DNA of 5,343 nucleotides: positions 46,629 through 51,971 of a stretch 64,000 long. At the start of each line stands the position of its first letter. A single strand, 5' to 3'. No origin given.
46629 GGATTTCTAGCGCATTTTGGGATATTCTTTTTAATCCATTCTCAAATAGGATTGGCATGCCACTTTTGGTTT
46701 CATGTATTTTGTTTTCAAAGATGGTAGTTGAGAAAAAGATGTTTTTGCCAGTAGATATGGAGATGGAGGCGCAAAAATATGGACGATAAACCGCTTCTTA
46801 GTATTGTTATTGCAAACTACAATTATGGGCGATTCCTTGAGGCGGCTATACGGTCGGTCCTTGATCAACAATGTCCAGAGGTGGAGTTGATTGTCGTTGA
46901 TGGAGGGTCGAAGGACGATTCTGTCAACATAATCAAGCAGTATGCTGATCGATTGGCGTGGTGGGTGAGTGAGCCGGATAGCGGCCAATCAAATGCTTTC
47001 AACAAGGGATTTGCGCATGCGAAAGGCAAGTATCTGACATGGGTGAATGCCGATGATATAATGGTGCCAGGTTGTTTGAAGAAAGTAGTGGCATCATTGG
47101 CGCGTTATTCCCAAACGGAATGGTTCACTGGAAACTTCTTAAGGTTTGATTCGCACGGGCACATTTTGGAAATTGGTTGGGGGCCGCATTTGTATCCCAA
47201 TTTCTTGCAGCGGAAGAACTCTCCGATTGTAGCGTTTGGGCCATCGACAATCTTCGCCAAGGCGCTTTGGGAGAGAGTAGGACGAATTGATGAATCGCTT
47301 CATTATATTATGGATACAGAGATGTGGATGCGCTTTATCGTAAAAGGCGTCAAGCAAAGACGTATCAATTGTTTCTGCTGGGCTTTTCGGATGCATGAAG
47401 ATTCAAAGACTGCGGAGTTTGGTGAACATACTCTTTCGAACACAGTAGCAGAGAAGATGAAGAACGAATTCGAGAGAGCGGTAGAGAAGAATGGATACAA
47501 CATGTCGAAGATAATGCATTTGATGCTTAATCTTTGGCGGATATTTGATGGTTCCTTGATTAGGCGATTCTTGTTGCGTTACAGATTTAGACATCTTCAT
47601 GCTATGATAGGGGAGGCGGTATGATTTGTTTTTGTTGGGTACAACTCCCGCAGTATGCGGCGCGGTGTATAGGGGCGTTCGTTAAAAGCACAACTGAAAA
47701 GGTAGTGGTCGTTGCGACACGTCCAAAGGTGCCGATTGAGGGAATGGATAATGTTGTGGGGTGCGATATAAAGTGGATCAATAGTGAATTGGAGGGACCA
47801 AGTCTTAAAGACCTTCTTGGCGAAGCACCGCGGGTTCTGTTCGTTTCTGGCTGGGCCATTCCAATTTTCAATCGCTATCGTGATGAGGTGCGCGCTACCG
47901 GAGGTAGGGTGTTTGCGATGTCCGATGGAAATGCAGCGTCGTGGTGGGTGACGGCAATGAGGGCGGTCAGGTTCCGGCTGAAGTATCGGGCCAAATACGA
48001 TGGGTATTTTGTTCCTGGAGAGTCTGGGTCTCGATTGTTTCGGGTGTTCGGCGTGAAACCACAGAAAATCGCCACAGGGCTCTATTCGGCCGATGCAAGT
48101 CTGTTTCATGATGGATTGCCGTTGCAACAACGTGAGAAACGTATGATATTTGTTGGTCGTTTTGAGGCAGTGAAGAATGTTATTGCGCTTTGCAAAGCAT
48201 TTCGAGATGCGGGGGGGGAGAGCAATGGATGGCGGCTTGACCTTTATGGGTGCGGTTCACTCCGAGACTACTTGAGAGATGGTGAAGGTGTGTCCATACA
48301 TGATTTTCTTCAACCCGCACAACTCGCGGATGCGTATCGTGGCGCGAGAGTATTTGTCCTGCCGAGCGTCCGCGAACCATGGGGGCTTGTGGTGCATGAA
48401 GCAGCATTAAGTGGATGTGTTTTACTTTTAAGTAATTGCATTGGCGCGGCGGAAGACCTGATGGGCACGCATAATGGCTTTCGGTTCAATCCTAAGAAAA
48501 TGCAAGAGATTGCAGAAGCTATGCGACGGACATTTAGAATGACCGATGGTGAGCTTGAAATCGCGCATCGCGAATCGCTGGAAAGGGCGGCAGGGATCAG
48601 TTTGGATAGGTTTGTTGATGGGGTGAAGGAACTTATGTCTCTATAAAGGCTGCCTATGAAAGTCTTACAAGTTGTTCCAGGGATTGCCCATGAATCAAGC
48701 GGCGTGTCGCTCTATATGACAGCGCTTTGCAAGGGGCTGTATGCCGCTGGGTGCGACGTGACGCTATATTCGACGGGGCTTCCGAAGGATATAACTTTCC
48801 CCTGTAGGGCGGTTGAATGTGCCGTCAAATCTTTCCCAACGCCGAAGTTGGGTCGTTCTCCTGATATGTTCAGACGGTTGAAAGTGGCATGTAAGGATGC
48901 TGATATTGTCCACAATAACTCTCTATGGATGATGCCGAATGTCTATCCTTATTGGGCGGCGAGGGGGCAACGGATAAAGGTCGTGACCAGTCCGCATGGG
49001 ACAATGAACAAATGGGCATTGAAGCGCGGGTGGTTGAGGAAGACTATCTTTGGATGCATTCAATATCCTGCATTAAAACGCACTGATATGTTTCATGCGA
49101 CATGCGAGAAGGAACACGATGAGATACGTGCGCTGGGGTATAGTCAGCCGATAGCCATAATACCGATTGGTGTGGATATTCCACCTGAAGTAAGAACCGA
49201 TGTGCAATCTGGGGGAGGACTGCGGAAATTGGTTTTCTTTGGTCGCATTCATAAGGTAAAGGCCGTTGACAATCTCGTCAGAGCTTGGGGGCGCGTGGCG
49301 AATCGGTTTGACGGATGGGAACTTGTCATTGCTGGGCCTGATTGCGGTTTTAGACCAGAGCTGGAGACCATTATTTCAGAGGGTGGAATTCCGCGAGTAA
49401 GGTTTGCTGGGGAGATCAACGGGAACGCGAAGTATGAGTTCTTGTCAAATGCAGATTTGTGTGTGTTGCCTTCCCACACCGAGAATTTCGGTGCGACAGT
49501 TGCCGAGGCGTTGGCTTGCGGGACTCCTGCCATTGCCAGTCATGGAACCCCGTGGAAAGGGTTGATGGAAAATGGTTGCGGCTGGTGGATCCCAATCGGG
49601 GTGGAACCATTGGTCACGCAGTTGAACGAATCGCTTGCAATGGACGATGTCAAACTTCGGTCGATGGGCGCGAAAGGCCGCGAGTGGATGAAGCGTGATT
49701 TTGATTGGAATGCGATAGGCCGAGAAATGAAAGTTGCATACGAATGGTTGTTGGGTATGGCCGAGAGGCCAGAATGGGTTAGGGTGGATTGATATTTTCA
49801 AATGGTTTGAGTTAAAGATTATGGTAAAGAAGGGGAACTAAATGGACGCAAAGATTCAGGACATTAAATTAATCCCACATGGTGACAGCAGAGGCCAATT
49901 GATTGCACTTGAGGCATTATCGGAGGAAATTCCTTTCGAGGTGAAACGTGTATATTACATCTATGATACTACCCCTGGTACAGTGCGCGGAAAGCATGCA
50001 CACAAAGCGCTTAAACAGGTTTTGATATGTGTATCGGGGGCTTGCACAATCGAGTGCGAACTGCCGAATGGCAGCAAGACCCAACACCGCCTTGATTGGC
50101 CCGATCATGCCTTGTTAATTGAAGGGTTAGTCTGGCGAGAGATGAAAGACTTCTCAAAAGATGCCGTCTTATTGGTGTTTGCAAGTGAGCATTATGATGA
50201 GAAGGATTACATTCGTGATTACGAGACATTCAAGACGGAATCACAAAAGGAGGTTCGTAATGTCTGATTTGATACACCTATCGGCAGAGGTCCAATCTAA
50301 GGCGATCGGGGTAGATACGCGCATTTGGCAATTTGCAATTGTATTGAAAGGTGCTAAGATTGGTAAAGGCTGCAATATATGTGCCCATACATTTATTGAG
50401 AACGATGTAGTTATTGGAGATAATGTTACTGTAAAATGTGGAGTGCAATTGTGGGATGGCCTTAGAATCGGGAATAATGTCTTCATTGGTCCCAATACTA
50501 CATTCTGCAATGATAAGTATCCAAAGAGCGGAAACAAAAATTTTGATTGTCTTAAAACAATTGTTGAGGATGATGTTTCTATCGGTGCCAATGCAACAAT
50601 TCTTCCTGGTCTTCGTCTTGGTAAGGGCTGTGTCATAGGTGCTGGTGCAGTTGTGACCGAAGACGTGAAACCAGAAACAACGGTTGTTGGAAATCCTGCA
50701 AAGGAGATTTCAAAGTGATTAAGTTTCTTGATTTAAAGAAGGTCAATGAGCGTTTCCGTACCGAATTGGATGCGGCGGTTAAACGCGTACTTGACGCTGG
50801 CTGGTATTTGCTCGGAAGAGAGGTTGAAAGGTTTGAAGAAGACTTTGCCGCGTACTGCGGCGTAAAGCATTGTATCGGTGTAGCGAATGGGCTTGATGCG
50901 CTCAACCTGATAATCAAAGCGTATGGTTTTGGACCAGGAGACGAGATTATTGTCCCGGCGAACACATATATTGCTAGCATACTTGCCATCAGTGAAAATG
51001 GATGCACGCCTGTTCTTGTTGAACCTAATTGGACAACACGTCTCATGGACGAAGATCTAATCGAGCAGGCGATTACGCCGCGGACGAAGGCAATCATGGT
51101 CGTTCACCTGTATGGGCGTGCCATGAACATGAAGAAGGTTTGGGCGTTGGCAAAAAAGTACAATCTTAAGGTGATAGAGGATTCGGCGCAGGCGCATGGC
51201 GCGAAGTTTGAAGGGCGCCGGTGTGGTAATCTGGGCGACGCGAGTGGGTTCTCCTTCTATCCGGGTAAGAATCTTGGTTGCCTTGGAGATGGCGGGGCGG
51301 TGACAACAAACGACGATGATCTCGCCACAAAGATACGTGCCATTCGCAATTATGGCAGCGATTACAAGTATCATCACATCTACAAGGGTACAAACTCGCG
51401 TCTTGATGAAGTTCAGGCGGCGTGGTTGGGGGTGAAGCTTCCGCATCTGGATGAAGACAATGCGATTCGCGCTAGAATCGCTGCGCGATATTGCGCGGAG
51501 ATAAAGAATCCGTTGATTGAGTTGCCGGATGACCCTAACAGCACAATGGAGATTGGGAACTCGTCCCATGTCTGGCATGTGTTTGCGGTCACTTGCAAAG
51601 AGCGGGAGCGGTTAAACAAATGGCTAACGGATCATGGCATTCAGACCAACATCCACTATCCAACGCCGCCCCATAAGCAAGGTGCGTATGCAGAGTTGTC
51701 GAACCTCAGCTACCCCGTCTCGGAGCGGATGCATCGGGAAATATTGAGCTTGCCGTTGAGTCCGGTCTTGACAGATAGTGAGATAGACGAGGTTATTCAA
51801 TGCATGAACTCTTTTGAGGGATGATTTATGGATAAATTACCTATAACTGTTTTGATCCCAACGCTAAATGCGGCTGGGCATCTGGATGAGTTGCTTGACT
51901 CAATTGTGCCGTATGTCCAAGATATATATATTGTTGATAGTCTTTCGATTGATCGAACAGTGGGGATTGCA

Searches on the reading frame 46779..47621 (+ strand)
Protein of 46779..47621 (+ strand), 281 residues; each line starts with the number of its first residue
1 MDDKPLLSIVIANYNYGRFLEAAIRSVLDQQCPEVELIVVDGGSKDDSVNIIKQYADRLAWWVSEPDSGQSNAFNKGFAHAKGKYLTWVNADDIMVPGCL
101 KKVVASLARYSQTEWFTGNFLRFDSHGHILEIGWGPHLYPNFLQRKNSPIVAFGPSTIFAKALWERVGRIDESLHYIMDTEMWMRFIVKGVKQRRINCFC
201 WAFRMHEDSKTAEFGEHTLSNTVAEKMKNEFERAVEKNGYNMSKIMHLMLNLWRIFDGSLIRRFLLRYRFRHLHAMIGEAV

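Call 48: search_protein_families(library=pfam, proteins=[window:46779-47621:+], max_evalue=0.001)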
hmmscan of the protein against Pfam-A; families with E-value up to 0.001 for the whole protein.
window:46779-47621:+ (281 aa): 3 families
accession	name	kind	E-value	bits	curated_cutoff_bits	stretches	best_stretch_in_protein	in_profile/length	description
PF00535.33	Glycos_transf_2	-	3e-26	92.8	23.3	1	8-110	1-106/168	Glycosyl transferase family 2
PF13641.12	Glyco_tranf_2_3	-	7.9e-10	39.6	27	1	7-124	3-126/230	Glycosyltransferase like family 2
PF10111.15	Glyco_tranf_2_2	-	2e-08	34.5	27.3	1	18-104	13-103/276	Glycosyltransferase like family 2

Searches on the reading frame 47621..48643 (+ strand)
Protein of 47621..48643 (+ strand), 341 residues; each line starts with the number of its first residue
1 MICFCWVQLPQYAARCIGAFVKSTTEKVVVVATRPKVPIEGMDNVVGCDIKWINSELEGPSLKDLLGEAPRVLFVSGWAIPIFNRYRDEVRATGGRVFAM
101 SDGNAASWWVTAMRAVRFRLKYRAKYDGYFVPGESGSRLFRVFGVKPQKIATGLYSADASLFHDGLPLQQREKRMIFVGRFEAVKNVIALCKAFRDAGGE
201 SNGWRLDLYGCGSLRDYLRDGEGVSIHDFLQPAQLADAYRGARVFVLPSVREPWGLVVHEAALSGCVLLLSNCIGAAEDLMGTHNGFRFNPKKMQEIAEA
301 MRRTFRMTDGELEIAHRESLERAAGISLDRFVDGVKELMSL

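Call 48: search_protein_families(library=pfam, proteins=[window:47621-48643:+], max_evalue=0.001)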
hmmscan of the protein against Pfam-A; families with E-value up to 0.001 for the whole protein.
window:47621-48643:+ (341 aa): 4 families
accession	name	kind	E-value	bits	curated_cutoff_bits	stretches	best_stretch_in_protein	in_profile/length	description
PF13692.12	Glyco_trans_1_4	-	1.4e-18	68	27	1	173-304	2-139/142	Glycosyl transferases group 1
PF00534.26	Glycos_transf_1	-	4.6e-17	62.5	26.4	1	166-306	9-157/172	Glycosyl transferases group 1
PF20706.3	GT4-conflict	-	6.8e-07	29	26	1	168-283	193-323/385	Family 4 Glycosyltransferase in conflict systems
PF00982.27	Glyco_transf_20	-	4.8e-05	22.7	32.5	1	226-321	356-453/473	Glycosyltransferase family 20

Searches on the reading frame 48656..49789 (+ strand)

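Call 48: search_protein_families(library=pfam, proteins=[window:48656-49789:+], max_evalue=0.001)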
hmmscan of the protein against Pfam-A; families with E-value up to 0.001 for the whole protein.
window:48656-49789:+ (378 aa): 6 families
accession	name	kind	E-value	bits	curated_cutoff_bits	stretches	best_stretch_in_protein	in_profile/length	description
PF00534.26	Glycos_transf_1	-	1.8e-23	83.4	26.4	1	187-343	13-171/172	Glycosyl transferases group 1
PF13692.12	Glyco_trans_1_4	-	1.1e-22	81.3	27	1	191-313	3-125/142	Glycosyl transferases group 1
PF13439.12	Glyco_transf_4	-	2.4e-20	73.7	28.5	1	15-175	2-168/170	Glycosyltransferase Family 4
PF13579.12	Glyco_trans_4_4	-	8.1e-16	59.2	29.7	1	15-172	1-158/158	Glycosyl transferase 4-like domain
PF20706.3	GT4-conflict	-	7.6e-12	45.3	26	1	164-296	172-312/385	Family 4 Glycosyltransferase in conflict systems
PF13524.12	Glyco_trans_1_2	-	8.4e-05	23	25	1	216-355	10-139/144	Glycosyl transferase-like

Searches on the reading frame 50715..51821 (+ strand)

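Call 48: search_protein_families(library=pfam, proteins=[window:50715-51821:+], max_evalue=0.001)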
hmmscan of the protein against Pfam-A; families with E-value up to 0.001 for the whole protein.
window:50715-51821:+ (369 aa): 5 families
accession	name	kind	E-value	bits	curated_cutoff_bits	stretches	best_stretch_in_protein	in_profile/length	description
PF01041.23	DegT_DnrJ_EryC1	-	6.9e-110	368.1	19.8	1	16-364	5-359/360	DegT/DnrJ/EryC1/StrS aminotransferase family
PF00266.25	Aminotran_5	-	3.7e-07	29.9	21.5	1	33-162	41-181/371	Aminotransferase class-V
PF01212.27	Beta_elim_lyase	-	0.00036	20.4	27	1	35-162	32-174/288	Beta-eliminating lyase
PF01276.26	OKR_DC_1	-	0.00054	19.3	27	0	49-164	80-211/417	Orn/Lys/Arg decarboxylase, major domain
PF00155.27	Aminotran_1_2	-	0.00095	18.9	19.7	0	39-163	46-192/361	Aminotransferase class I and II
